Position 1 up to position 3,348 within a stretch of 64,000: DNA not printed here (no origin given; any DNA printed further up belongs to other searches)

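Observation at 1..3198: Coding frame of at least 1066 codons missing from the ORF track: P-loop-less GTPase-like domain fused to TPR-like repeats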

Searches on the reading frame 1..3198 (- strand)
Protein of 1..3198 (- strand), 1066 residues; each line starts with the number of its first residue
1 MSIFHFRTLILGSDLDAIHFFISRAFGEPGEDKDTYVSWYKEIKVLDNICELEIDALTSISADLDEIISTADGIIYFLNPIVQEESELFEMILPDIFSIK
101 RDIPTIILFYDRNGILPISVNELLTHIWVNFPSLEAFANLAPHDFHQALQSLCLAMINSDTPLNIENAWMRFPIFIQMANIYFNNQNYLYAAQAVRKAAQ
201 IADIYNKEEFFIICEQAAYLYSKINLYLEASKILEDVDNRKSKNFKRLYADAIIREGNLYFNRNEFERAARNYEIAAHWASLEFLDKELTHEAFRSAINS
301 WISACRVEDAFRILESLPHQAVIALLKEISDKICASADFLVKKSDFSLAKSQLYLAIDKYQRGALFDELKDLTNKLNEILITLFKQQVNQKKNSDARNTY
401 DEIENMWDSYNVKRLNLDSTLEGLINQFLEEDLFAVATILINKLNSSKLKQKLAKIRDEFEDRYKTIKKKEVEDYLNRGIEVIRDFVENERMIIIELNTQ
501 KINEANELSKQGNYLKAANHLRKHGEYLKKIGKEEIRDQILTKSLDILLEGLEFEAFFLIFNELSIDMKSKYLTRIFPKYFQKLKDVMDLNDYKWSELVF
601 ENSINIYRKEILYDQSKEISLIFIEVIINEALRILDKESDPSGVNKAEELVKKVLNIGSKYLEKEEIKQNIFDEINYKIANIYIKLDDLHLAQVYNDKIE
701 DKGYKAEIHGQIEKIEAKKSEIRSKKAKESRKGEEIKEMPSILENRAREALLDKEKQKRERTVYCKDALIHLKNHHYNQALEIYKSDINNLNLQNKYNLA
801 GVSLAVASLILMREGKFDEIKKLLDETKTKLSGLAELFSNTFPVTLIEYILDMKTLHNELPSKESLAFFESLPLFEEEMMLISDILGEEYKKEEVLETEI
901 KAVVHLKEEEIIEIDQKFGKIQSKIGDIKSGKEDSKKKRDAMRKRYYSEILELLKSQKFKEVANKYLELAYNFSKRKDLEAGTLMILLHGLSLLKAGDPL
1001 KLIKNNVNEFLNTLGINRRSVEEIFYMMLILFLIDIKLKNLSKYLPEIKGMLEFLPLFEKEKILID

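Call 5: search_protein_families(library=pfam, proteins=[window:1-3198:-], max_evalue=0.01)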
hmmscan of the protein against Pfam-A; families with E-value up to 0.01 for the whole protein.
window:1-3198:- (1066 aa): 1 family
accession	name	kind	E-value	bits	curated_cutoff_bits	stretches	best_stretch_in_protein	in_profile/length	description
PF07719.23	TPR_2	-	0.00012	22.4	27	0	250-276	1-27/34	Tetratricopeptide repeat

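Call 6: find_homologous_proteins(query=window:1-3198:-, max_evalue=0.001)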
Query window:1-3198:- (1066 aa): 271 proteins with E <= 0.001 among 8000 candidates; the best 120 are listed.
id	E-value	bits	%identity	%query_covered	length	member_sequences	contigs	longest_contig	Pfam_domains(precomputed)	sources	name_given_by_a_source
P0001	0.0e+0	2301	100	100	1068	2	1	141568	-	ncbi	ncbi:MAG: hypothetical protein ACFE9I_01970 [Candidatus Hermodarchaeota archaeon]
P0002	0.0e+0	1727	88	60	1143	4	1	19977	-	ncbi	ncbi:MAG: hypothetical protein ACFFB8_10635 [Promethearchaeota archaeon]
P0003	0.0e+0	1529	67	89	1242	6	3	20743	PF07719.24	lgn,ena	-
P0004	0.0e+0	1527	61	100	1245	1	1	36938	-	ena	-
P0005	0.0e+0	1522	61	100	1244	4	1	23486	-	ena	-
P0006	0.0e+0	1507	60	100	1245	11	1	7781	-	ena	-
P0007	0.0e+0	1504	66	100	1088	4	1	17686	-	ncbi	ncbi:MAG: tetratricopeptide repeat protein [Promethearchaeota archaeon]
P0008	0.0e+0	1503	66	100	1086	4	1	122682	PF07719.24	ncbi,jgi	-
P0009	0.0e+0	1495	65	90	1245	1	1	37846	PF07719.24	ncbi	-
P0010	0.0e+0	1494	66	99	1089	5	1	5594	-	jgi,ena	-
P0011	0.0e+0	1492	66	99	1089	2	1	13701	-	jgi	-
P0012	0.0e+0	1492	62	100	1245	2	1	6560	-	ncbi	-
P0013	0.0e+0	1491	66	100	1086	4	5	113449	-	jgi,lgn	-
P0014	0.0e+0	1488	66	100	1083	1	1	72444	PF07719.24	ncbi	-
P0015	0.0e+0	1487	66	100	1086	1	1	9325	-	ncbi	-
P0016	0.0e+0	1485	66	100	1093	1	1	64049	PF07719.24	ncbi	ncbi:MAG: hypothetical protein ACFE9N_01220 [Promethearchaeota archaeon]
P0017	0.0e+0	1485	60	100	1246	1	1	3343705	-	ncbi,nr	ncbi:MAG: hypothetical protein JSV62_00105 [Promethearchaeota archaeon]|nr:MAG: hypothetical protein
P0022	0.0e+0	1466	65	99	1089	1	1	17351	PF07719.24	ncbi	-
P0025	0.0e+0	1462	65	100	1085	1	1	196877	PF07719.24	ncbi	ncbi:MAG: hypothetical protein ACFFA4_00740 [Promethearchaeota archaeon]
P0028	0.0e+0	1454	65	82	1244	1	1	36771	PF07719.24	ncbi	-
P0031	0.0e+0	1444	65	84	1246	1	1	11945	PF07719.24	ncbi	-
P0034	0.0e+0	1441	64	100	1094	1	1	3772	PF07719.24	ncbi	ncbi:MAG: hypothetical protein ACFFG0_39050 [Candidatus Thorarchaeota archaeon]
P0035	0.0e+0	1438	65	100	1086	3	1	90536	PF07719.24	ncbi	ncbi:MAG: hypothetical protein ACFE9Q_04470 [Candidatus Hodarchaeota archaeon]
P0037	0.0e+0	1395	61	100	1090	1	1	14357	PF07719.24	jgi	jgi:tetratricopeptide (TPR) repeat protein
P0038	0.0e+0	1390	62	100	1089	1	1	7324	PF07719.24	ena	-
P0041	0.0e+0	1371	61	100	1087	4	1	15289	PF07719.24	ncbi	ncbi:MAG: hypothetical protein ACFE9J_10420 [Candidatus Hermodarchaeota archaeon]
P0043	0.0e+0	1361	61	99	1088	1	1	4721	PF07719.24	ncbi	ncbi:MAG: hypothetical protein ACFFC3_13310 [Candidatus Odinarchaeota archaeon]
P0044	0.0e+0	1361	60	100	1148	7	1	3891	PF07719.24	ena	-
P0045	0.0e+0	1359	61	100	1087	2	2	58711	PF07719.24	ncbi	ncbi:MAG: hypothetical protein ACFFB9_05370 [Promethearchaeota archaeon]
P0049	0.0e+0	1339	59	100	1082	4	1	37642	PF07719.24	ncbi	ncbi:MAG: hypothetical protein ACFFAV_01665 [Candidatus Hermodarchaeota archaeon]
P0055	0.0e+0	1283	55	93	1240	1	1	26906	-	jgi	jgi:hypothetical protein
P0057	0.0e+0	1275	57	100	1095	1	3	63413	-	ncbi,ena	-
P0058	0.0e+0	1269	58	99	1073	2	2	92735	PF00515.35,PF07719.24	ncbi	ncbi:MAG: hypothetical protein ACFE94_16380 [Candidatus Hodarchaeota archaeon]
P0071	0.0e+0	1247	57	100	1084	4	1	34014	PF00515.35,PF07719.24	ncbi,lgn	-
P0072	0.0e+0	1245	57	99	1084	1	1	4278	PF00515.35,PF07719.24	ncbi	ncbi:MAG: hypothetical protein ACFFG0_33890, partial [Candidatus Thorarchaeota archaeon]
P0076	0.0e+0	1240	58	100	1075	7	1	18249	-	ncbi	-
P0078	0.0e+0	1237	53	99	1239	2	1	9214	PF07719.24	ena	-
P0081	0.0e+0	1232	56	99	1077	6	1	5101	PF07719.24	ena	-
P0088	0.0e+0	1209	70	76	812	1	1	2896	PF07719.24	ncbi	ncbi:MAG: hypothetical protein ACFFG0_51165, partial [Candidatus Thorarchaeota archaeon]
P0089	0.0e+0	1206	55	100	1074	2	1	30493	-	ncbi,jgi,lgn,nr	ncbi:MAG: hypothetical protein Lokiarch_03720 [Candidatus Lokiarchaeum sp. GC14_75]|nr:MAG: hypothet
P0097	0.0e+0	1179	54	100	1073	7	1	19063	PF07719.24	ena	-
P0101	0.0e+0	1149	67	75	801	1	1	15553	PF07719.24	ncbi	ncbi:MAG: hypothetical protein ACFFCV_20815, partial [Promethearchaeota archaeon]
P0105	0.0e+0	1062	46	99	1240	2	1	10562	-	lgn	-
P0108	0.0e+0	1055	47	93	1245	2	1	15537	-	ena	-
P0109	0.0e+0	1052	46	100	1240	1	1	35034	-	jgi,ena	-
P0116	0.0e+0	1045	46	100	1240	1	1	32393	-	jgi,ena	-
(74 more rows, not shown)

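Call 15: find_encoding_contigs(protein=P0001, flank=10000, max_places=3)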
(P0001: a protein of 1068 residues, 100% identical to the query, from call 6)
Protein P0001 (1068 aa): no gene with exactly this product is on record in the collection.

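Call 19: find_encoding_contigs(protein=P0017, flank=10000, max_places=2)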
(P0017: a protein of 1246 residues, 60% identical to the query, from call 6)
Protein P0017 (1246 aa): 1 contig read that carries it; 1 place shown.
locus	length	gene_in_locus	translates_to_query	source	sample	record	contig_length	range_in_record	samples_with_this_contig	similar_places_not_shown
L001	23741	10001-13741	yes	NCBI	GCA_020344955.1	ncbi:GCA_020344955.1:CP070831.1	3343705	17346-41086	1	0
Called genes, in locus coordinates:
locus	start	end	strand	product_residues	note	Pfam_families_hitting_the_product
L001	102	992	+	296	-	-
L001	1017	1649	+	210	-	PF01926:MMR_HSR1, PF02421:FeoB_N (weak)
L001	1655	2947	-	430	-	PF04055:Radical_SAM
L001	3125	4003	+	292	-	PF01048:PNP_UDP_1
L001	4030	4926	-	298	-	PF13412:HTH_24 (faint), PF24266:HTH_HVO_0163_N (faint)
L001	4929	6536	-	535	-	-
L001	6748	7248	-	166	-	PF00561:Abhydrolase_1 (weak), PF02230:Abhydrolase_2 (faint), PF12695:Abhydrolase_5 (weak), PF20408:Abhydrolase_11 (weak), PF12146:Hydrolase_4 (faint)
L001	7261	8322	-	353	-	PF09858:DUF2085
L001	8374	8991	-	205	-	-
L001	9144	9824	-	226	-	-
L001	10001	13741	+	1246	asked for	-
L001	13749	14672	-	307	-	PF00382:TFIIB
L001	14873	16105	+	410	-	PF00503:G-alpha (faint), PF00025:Arf, PF00071:Ras (weak), PF04670:Gtr1_RagA, PF08477:Roc (weak), PF09439:SRPRB (weak)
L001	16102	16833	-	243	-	PF01569:PAP2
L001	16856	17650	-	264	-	-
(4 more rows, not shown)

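Call 20: find_encoding_contigs(protein=P0089, flank=10000, max_places=2)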
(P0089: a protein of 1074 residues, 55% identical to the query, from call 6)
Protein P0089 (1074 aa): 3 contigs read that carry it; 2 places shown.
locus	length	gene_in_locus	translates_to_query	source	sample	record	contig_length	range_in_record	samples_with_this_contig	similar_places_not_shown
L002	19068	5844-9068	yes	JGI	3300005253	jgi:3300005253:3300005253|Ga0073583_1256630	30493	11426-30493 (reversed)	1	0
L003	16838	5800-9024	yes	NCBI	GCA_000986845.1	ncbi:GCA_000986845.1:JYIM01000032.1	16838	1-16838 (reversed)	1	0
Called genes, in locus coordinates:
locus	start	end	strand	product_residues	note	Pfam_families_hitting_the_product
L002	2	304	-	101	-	?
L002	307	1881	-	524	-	-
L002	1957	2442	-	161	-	-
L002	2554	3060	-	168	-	PF00561:Abhydrolase_1 (faint), PF02230:Abhydrolase_2 (faint), PF03959:FSH1 (faint), PF05728:UPF0227 (faint), PF12146:Hydrolase_4 (weak)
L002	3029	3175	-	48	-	-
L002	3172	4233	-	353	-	PF09858:DUF2085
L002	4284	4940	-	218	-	-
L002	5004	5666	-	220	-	-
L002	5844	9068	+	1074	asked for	-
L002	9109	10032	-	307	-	PF00382:TFIIB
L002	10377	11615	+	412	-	PF00503:G-alpha (faint), PF00025:Arf, PF00071:Ras (weak), PF04670:Gtr1_RagA, PF08477:Roc (weak), PF09439:SRPRB (weak)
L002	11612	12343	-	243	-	PF14378:PAP2_3 (weak), PF01569:PAP2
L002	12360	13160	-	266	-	-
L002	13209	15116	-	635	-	PF02550:AcetylCoA_hydro, PF13336:AcetylCoA_hyd_C, PF13302:Acetyltransf_3 (weak), PF00583:Acetyltransf_1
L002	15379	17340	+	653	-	PF16177:ACAS_N, PF00501:AMP-binding, PF13193:AMP-binding_C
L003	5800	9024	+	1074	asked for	-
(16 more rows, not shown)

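Call 35: search_protein_families(library=ncbifam, proteins=[P0001], max_evalue=0.1)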
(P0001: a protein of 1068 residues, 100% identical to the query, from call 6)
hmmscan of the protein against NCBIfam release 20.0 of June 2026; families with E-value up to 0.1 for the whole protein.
P0001 (1068 aa): 0 families
